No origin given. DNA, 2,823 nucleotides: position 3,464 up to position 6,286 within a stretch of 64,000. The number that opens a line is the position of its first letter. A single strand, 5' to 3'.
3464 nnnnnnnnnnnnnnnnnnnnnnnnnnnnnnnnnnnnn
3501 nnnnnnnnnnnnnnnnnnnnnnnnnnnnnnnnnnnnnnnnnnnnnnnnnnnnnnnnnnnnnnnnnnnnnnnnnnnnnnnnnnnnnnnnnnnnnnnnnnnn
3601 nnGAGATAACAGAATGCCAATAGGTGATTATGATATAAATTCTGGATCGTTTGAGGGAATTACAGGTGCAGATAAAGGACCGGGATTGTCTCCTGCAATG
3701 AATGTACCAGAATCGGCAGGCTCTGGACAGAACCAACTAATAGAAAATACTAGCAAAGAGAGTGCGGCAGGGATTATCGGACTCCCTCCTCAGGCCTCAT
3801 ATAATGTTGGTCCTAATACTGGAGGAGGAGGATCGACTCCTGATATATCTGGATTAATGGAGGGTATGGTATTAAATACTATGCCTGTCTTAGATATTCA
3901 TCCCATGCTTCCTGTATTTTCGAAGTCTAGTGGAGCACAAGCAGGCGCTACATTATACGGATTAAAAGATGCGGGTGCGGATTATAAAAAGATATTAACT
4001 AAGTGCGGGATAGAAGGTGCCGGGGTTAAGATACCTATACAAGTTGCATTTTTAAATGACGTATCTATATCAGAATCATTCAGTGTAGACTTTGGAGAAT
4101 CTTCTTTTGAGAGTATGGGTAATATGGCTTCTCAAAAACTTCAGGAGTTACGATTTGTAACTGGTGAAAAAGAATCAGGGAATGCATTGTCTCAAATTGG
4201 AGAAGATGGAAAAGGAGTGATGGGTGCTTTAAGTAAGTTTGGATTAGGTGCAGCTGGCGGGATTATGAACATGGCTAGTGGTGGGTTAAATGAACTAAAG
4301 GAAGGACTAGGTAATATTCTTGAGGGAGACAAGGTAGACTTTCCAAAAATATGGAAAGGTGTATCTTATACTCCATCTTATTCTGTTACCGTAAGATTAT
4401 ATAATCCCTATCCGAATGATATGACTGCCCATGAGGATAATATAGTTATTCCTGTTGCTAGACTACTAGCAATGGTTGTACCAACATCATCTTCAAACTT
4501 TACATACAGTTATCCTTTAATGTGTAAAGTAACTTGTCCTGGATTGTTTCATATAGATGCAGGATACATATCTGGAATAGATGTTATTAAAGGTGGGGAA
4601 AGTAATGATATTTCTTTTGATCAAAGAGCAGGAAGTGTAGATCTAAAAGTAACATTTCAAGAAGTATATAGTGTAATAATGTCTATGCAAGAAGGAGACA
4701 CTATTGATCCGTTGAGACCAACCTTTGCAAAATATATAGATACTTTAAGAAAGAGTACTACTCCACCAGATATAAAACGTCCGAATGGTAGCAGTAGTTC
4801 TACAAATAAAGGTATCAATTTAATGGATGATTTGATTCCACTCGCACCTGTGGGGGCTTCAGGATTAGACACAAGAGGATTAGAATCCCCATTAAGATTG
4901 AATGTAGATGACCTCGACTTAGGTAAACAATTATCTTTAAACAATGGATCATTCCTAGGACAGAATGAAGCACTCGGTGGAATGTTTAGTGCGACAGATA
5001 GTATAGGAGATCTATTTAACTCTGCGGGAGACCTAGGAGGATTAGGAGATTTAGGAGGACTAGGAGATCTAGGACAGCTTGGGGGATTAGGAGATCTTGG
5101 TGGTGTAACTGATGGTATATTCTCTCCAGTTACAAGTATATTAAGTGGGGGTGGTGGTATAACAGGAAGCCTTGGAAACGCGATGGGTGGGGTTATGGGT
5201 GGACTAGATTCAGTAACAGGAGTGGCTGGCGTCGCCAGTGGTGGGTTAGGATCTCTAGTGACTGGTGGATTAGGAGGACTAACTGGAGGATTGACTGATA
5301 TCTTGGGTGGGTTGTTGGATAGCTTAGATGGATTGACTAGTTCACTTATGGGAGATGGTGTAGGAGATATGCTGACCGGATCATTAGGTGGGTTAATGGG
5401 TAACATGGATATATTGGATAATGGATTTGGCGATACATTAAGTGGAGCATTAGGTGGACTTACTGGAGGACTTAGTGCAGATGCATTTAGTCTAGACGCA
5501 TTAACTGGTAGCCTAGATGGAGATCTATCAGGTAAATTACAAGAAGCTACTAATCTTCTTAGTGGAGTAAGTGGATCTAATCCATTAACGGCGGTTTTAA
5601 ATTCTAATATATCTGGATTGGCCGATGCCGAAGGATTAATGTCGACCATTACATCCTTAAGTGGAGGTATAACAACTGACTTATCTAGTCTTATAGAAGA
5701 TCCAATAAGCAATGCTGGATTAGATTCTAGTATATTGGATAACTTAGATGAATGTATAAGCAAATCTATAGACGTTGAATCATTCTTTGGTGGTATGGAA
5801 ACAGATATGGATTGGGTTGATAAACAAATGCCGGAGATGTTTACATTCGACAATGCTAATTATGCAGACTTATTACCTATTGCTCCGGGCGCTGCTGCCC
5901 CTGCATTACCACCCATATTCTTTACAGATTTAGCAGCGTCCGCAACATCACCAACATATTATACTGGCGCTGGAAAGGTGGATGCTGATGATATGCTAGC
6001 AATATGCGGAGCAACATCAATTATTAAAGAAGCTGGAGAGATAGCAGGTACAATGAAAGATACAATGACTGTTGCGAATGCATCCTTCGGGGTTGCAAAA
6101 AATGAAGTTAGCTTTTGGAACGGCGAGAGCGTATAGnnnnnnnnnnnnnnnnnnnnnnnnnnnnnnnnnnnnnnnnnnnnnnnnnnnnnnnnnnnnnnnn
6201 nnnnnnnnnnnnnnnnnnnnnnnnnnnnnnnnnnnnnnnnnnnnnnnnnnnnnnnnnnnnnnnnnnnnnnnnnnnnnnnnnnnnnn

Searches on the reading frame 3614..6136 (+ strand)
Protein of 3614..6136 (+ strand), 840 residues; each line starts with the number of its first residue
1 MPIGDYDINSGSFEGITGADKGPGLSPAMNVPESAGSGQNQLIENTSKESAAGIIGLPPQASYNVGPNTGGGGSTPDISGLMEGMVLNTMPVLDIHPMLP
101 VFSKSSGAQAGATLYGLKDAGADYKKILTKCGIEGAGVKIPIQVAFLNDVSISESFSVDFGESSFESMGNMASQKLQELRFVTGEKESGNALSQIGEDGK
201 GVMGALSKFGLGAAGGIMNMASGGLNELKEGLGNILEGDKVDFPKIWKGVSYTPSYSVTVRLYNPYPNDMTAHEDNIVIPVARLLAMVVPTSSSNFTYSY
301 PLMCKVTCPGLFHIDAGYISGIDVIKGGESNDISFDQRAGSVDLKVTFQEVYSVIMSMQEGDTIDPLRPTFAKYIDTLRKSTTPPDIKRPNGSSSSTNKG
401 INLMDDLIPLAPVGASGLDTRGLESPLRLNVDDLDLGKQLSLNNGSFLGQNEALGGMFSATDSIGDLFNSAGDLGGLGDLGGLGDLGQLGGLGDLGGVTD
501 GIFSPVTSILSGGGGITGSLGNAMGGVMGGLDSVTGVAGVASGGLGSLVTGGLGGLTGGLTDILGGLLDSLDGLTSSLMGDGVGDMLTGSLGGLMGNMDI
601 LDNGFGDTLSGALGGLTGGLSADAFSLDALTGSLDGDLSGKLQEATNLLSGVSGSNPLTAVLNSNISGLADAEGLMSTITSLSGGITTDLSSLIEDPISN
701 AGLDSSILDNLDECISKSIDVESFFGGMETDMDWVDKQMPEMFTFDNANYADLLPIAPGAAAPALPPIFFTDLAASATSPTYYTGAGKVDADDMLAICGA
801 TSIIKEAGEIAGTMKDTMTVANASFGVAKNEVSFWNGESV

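Call 12: search_protein_families(library=pfam, proteins=[window:3614-6136:+], max_evalue=0.001)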
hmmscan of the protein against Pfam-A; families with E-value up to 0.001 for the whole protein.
window:3614-6136:+ (840 aa): 0 families

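Call 26: search_protein_families(library=phrogs, proteins=[window:3614-6136:+], max_evalue=0.001)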
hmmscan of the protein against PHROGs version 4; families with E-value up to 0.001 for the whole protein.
window:3614-6136:+ (840 aa): 2 families
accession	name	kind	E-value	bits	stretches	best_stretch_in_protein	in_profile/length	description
phrog_20401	-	head and packaging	3.4e-19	69.8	1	150-360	211-410/473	virion structural protein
phrog_3181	-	unknown function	2.8e-14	53.6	1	151-354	422-610/703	-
